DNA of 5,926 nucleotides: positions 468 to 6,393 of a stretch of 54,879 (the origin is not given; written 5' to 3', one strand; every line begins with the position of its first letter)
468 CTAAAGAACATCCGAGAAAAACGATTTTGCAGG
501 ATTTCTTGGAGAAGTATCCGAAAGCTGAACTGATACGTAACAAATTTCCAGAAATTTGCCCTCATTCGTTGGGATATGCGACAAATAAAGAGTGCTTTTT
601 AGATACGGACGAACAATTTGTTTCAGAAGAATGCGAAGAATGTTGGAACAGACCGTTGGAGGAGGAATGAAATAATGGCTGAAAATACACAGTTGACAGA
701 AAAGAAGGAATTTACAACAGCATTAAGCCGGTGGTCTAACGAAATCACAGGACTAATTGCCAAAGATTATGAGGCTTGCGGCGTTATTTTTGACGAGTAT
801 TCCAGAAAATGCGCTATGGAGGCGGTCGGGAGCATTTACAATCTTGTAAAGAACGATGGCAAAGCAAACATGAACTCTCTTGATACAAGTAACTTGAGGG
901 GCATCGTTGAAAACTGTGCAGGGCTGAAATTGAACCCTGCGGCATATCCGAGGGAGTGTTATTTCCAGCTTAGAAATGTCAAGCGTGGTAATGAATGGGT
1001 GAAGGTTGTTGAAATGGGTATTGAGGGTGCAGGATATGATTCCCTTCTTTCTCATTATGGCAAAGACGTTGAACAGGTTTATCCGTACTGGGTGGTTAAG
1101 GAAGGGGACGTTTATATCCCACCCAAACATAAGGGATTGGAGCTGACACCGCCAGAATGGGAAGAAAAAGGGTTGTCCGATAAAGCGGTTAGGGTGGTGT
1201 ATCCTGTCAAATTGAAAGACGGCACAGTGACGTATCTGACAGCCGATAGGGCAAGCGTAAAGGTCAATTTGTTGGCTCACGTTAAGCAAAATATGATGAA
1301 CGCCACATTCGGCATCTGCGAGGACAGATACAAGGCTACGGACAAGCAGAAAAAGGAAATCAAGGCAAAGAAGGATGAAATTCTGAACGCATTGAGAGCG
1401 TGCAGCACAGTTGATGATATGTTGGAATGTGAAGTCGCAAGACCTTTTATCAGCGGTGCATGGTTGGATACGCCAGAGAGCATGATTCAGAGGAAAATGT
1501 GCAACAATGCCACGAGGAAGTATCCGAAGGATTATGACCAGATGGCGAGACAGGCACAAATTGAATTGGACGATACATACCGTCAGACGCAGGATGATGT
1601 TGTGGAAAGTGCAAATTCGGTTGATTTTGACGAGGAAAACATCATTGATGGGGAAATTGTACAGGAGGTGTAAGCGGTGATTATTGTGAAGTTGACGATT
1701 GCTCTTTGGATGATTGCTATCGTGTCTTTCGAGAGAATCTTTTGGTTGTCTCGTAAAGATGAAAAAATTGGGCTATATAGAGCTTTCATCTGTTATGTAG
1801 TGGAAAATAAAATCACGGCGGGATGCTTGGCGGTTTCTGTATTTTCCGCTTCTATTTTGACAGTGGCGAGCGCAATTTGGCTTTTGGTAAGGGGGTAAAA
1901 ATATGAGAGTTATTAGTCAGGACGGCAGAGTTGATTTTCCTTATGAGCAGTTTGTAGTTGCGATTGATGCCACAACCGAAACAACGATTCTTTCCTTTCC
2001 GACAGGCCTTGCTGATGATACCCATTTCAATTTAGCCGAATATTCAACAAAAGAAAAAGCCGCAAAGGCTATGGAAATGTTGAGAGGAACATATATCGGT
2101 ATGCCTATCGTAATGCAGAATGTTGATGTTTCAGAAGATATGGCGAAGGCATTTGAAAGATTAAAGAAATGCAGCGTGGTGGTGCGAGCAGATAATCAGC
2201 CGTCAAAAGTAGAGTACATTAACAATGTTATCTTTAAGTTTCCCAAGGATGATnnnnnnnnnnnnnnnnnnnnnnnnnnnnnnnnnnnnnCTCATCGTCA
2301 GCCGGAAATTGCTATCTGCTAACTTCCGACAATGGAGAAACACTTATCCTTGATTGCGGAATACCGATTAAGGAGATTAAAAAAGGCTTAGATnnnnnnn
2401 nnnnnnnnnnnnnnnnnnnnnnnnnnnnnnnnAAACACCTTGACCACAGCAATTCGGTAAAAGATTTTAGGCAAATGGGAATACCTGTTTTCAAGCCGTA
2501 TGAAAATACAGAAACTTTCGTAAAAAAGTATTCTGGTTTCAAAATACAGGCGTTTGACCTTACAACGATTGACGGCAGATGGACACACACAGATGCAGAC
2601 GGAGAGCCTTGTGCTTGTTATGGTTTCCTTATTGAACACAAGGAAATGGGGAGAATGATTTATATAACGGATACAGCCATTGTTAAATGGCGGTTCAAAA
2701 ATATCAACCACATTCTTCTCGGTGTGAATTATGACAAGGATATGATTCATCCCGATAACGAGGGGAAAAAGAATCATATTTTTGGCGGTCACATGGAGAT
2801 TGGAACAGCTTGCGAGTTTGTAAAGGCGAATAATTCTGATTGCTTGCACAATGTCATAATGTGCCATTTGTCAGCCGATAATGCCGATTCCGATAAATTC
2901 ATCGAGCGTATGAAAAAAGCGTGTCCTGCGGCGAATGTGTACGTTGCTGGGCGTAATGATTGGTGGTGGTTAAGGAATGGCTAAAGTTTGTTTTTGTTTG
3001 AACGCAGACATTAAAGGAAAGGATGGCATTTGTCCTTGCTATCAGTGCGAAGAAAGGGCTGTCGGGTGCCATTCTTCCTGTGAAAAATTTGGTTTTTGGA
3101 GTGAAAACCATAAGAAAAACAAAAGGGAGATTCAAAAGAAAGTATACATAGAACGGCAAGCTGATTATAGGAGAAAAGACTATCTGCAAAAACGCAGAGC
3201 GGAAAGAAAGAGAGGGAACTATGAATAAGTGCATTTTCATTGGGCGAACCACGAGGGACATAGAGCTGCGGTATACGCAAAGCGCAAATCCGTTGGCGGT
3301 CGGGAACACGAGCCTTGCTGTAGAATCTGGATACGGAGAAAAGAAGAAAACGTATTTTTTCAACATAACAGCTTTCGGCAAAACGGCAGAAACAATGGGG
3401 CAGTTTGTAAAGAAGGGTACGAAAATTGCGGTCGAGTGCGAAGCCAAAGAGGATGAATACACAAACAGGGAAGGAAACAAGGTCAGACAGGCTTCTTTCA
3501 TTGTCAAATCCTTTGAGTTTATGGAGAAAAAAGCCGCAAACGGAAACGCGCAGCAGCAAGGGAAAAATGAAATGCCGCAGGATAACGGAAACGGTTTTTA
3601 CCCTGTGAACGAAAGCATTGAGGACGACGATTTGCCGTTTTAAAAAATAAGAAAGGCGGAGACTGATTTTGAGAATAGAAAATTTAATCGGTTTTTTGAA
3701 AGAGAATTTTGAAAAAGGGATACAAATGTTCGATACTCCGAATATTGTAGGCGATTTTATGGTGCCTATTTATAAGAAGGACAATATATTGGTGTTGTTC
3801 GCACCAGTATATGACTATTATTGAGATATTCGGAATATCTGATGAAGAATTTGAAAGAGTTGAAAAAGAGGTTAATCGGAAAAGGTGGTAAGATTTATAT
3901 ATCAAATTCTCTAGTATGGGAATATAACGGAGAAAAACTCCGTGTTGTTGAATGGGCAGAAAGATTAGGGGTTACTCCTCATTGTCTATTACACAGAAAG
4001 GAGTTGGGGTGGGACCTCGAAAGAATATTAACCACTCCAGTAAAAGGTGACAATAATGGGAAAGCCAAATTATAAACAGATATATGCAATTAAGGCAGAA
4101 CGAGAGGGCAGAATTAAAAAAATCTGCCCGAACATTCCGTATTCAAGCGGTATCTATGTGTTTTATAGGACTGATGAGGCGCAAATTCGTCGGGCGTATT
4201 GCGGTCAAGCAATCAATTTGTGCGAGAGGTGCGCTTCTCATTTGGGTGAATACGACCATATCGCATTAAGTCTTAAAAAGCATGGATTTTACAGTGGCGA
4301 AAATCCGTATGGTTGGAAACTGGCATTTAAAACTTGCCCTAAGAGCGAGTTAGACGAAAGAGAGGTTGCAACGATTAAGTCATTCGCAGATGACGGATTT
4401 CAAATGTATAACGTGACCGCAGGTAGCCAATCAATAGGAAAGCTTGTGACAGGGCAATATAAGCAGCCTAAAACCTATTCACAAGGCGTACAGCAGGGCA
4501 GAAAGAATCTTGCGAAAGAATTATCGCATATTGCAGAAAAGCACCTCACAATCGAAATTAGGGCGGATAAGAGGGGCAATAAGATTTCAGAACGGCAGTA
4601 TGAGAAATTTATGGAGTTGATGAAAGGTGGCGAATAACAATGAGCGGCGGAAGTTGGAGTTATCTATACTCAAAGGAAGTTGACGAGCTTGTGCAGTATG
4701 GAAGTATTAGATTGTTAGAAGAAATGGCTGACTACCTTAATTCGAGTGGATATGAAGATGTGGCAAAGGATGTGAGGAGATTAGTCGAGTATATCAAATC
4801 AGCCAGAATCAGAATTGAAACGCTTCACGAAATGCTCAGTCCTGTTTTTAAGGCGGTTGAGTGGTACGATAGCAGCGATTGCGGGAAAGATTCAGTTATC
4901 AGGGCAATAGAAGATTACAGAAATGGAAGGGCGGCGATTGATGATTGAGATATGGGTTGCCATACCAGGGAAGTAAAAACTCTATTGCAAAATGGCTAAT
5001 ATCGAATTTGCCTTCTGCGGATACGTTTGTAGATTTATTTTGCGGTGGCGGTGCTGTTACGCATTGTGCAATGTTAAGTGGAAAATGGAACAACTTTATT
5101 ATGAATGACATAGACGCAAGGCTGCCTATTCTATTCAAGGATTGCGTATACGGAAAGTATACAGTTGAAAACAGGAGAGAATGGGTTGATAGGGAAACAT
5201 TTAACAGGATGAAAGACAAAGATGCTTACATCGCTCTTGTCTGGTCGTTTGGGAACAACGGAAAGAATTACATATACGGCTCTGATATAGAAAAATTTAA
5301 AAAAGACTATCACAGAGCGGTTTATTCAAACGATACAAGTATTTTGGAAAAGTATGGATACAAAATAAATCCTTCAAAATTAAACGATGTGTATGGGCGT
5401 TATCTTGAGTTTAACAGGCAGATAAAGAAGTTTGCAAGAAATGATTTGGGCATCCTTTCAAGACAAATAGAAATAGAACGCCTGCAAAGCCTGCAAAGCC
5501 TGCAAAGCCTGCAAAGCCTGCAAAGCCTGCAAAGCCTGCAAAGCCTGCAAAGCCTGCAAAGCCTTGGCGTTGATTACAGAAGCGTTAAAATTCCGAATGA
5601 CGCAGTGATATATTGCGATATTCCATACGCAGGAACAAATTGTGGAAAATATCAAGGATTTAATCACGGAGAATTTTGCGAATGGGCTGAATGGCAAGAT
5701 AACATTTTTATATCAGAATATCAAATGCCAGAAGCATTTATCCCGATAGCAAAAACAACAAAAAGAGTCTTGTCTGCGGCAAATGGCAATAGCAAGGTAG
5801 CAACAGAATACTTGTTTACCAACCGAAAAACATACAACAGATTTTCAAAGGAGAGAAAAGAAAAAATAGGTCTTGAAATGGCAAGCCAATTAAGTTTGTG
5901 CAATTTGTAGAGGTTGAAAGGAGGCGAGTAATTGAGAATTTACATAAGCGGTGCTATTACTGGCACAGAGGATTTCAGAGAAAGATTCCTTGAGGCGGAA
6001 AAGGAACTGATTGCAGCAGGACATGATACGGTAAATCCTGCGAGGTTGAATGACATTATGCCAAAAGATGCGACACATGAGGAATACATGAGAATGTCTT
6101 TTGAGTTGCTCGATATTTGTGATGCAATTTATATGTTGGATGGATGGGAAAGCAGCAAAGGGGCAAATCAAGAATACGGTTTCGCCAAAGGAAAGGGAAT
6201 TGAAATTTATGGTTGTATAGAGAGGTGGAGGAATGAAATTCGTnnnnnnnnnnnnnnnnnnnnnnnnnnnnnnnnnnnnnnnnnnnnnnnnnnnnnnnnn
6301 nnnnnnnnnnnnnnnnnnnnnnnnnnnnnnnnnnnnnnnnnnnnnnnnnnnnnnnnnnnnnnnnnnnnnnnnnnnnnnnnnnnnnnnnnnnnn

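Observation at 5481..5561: Perfect 9-nt microsatellite (x9) inside the target-recognition region of a Dam-like methyltransferase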

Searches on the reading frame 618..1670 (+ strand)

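Call 50: search_protein_families(library=phrogs, proteins=[window:618-1670:+], max_evalue=0.00001)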
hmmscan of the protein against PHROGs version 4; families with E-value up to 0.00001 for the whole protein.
window:618-1670:+ (351 aa): 1 family
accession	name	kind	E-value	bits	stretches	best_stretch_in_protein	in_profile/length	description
phrog_2185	-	DNA, RNA and nucleotide metabolism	3e-86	291.1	1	25-340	4-327/390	RecT-like ssDNA annealing protein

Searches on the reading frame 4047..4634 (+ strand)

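Call 4: search_protein_families(library=pfam, proteins=[window:4047-4634:+], max_evalue=0.01)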
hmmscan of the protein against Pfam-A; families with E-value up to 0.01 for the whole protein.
window:4047-4634:+ (196 aa): 1 family
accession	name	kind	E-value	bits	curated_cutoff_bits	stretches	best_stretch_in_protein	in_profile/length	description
PF09565.16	RE_NgoFVII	-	0.0044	16.8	23.8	0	5-55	60-114/162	NgoFVII restriction endonuclease N-terminal PLD domain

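Call 5: search_protein_families(library=phrogs, proteins=[window:4047-4634:+], max_evalue=0.001)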
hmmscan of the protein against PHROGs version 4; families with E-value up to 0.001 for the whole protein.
window:4047-4634:+ (196 aa): 1 family
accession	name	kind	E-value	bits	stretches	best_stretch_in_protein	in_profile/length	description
phrog_19106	-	unknown function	1.1e-66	225.6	1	7-195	5-193/197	-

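Call 62: search_protein_families(library=ncbifam, proteins=[window:4047-4634:+], max_evalue=0.01)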
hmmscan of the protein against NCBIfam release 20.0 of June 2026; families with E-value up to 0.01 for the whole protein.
window:4047-4634:+ (196 aa): 2 families
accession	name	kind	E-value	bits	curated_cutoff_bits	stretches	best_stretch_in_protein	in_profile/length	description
TIGR01453.1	grpIintron_endo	subfamily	1.9e-07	31.3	56.05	1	34-182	2-141/215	group I intron endonuclease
NF007833.0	PRK10545.1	equivalog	0.0069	15.6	367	1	22-73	23-72/289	excinuclease Cho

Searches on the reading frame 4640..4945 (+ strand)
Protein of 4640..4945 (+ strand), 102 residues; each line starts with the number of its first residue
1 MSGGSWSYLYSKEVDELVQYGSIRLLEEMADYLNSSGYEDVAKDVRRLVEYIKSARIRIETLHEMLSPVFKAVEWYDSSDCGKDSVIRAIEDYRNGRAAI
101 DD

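Call 4: search_protein_families(library=pfam, proteins=[window:4640-4945:+], max_evalue=0.01)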
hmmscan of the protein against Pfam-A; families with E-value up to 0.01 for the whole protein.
window:4640-4945:+ (102 aa): 0 families

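Call 5: search_protein_families(library=phrogs, proteins=[window:4640-4945:+], max_evalue=0.001)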
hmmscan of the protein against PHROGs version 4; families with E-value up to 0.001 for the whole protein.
window:4640-4945:+ (102 aa): 2 families
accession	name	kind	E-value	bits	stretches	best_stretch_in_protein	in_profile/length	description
phrog_6724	-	unknown function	1.4e-21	78.2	1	1-96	1-97/100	-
phrog_8083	-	unknown function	0.00056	20.4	1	27-95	148-216/226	-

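Call 62: search_protein_families(library=ncbifam, proteins=[window:4640-4945:+], max_evalue=0.01)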
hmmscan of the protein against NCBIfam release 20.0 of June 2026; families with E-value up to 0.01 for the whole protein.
window:4640-4945:+ (102 aa): 0 families

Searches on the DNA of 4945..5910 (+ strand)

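Call 6: search_dna_similar(query=window:4945-5910:+, collection=phages, mode=distant, max_rows=30)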
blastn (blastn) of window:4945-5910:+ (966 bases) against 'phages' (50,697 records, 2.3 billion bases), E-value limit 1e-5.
No match.

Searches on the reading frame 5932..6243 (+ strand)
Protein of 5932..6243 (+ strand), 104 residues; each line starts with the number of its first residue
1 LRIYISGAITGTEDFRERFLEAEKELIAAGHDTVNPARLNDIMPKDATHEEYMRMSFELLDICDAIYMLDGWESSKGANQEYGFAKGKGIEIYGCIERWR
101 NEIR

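Call 4: search_protein_families(library=pfam, proteins=[window:5932-6243:+], max_evalue=0.01)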
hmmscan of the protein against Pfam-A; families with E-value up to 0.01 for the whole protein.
window:5932-6243:+ (104 aa): 3 families
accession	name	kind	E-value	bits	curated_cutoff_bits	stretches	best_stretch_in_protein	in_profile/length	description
PF14359.12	DUF4406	-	2.8e-25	89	22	1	1-92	1-89/91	Domain of unknown function (DUF4406)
PF05014.21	Nuc_deoxyrib_tr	-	2.9e-05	24.6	28.8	1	3-101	1-102/117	Nucleoside 2-deoxyribosyltransferase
PF24963.1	DUF7768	-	0.0017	19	26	1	35-92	41-95/98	Domain of unknown function (DUF7768)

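Call 5: search_protein_families(library=phrogs, proteins=[window:5932-6243:+], max_evalue=0.001)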
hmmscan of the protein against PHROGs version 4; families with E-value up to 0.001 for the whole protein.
window:5932-6243:+ (104 aa): 5 families
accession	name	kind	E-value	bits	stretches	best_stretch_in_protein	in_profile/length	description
phrog_355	-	DNA, RNA and nucleotide metabolism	4.2e-29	102.7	1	1-93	75-170/249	nucleoside 2-deoxyribosyltransferase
phrog_5781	-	unknown function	2.4e-23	83.8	1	1-92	6-96/220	-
phrog_31170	-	unknown function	5.8e-08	33.7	1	2-54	2-51/55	-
phrog_12019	-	other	6.4e-08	33.6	1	19-91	34-108/241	MazG-like pyrophosphatase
phrog_15484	-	other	2.4e-06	28.4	1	3-93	153-243/253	hydrolase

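Call 62: search_protein_families(library=ncbifam, proteins=[window:5932-6243:+], max_evalue=0.01)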
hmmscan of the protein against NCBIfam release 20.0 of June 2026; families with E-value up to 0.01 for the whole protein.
window:5932-6243:+ (104 aa): 0 families
